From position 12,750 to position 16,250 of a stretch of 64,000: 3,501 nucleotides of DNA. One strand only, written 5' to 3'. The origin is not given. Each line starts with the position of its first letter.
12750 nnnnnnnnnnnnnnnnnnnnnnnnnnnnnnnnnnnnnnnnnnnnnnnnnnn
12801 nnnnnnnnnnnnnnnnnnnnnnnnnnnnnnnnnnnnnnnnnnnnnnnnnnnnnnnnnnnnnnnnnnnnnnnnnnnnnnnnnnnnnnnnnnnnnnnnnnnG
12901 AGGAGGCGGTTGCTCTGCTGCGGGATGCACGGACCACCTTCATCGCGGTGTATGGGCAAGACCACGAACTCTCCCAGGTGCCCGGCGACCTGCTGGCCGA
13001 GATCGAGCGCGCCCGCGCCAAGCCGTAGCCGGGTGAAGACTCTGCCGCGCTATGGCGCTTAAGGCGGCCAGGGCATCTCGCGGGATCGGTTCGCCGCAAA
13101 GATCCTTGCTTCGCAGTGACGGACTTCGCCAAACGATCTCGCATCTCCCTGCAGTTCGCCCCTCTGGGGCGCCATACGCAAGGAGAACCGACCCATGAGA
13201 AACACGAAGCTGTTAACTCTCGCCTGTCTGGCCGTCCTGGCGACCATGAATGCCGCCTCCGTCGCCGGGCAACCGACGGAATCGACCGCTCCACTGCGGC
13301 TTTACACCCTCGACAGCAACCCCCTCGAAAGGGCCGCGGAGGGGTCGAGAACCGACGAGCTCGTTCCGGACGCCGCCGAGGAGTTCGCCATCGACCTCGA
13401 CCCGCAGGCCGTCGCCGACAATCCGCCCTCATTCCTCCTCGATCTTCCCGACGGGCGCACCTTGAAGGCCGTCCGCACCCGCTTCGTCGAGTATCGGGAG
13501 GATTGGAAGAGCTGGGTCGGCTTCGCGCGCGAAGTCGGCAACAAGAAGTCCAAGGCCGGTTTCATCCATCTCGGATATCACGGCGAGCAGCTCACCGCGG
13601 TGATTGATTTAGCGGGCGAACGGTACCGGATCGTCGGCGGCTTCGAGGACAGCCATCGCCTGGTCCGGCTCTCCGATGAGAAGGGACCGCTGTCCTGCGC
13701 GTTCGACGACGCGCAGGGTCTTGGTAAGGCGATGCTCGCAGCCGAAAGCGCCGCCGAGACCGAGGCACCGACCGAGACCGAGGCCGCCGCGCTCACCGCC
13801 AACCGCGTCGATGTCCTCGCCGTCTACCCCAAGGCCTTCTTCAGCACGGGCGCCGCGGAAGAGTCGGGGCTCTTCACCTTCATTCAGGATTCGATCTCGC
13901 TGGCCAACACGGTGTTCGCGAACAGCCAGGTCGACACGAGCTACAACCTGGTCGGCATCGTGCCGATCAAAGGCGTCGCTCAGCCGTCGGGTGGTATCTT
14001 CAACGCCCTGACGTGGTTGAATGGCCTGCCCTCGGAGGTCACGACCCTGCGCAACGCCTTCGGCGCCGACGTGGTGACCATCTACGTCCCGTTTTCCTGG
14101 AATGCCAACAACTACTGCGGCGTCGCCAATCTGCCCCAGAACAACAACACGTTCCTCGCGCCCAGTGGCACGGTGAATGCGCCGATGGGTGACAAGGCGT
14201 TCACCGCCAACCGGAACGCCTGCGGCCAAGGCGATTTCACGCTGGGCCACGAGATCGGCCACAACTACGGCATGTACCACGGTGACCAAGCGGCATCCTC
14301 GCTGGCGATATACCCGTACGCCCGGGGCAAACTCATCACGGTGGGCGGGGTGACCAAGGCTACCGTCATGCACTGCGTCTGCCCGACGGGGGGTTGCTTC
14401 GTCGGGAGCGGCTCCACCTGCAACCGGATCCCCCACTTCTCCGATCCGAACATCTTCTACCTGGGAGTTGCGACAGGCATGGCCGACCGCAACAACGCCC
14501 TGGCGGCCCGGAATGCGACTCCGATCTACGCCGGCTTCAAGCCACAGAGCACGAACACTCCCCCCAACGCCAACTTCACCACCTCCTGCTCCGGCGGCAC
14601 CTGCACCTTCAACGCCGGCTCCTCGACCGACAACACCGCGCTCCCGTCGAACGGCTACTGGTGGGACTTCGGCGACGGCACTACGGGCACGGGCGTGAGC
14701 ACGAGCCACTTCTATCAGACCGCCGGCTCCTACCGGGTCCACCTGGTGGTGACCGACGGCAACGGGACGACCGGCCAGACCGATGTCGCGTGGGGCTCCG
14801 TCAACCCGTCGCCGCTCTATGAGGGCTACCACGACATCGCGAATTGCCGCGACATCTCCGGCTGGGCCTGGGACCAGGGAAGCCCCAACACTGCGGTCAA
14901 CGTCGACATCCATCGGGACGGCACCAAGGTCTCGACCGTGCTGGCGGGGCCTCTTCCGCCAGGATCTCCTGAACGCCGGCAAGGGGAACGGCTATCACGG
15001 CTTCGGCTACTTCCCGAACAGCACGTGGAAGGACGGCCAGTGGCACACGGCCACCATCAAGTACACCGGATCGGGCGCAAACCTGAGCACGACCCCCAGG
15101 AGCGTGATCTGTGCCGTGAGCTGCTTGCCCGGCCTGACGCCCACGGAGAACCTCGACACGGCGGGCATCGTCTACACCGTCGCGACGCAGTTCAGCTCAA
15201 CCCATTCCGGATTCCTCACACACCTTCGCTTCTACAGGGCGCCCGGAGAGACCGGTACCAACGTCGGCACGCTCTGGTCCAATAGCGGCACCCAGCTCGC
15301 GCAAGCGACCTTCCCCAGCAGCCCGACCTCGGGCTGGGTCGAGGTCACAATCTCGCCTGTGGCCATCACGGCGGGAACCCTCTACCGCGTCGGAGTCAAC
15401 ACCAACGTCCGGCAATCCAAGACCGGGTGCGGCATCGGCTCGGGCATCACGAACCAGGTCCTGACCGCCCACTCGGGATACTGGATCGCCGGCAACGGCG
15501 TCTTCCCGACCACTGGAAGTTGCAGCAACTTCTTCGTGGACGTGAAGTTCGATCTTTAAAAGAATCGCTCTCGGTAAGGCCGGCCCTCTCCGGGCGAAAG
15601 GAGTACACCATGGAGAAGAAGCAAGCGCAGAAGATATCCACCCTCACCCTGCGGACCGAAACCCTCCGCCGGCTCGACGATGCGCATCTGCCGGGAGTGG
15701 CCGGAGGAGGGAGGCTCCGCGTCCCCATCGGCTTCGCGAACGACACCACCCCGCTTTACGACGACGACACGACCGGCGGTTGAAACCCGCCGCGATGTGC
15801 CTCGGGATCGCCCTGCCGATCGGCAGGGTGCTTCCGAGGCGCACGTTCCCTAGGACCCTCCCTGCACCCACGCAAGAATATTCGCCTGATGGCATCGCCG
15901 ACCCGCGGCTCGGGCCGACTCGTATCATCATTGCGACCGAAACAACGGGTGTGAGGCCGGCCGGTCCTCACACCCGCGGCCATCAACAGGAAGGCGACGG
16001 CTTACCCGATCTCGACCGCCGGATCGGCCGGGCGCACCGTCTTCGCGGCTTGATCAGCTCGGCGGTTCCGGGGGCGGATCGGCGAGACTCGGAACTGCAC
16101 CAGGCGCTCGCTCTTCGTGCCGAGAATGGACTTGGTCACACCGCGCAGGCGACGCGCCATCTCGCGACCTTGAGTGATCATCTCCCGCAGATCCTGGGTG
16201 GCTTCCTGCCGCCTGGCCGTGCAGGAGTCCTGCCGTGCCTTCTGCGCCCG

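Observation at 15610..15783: GG-leader peptide gene immediately downstream of a PKD/DUF4082 metallopeptidase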

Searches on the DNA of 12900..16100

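Call 87: search_rna_families(source=window, start=12900, end=16100, threshold=evalue, max_evalue=1)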
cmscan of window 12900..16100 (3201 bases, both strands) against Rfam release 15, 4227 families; matches with E-value up to 1: 1.
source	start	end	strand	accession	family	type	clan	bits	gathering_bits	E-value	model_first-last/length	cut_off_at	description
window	15916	15993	-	RF01698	Chloroflexi-1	Gene; sRNA;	-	23.3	80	0.12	1-84/84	no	Chloroflexi-1 RNA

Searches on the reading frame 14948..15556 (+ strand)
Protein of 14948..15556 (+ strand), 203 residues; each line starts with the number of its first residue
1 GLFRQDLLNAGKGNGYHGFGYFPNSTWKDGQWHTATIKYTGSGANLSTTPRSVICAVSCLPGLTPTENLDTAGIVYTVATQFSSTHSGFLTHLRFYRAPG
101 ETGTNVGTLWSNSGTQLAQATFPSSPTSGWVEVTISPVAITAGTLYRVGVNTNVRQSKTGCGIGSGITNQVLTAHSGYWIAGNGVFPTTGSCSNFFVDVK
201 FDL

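Call 88: predict_structure(protein=window:14948-15556:+)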
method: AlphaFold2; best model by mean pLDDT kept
length: 203 residues; sequences in the alignment: 1
mean_pLDDT: 40.7   pTM: 0.42
mean pLDDT of the five models: 40.7, 40.1, 40.0, 38.6, 35.0
residues with pLDDT >= 90: 0; 70-90: 3; 50-70: 60; < 50: 140
segments of 3 or more residues with pLDDT < 50: 1-81, 151-203
pLDDT, mean of each block of 10 residues (from residue 1): 35 35 31 32 32 36 28 35 58 56 55 62 54 65 58 31 21 24 29 38 32
secondary structure, 60 per line:
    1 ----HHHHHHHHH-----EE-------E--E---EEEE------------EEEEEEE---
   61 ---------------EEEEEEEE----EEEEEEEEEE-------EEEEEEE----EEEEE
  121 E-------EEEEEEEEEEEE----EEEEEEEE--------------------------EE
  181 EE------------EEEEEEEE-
elements in order: H5-13 E35-38 E51-57 E76-83 E88-97 E105-111 E116-121 E129-140 E145-152 E179-182 E195-202
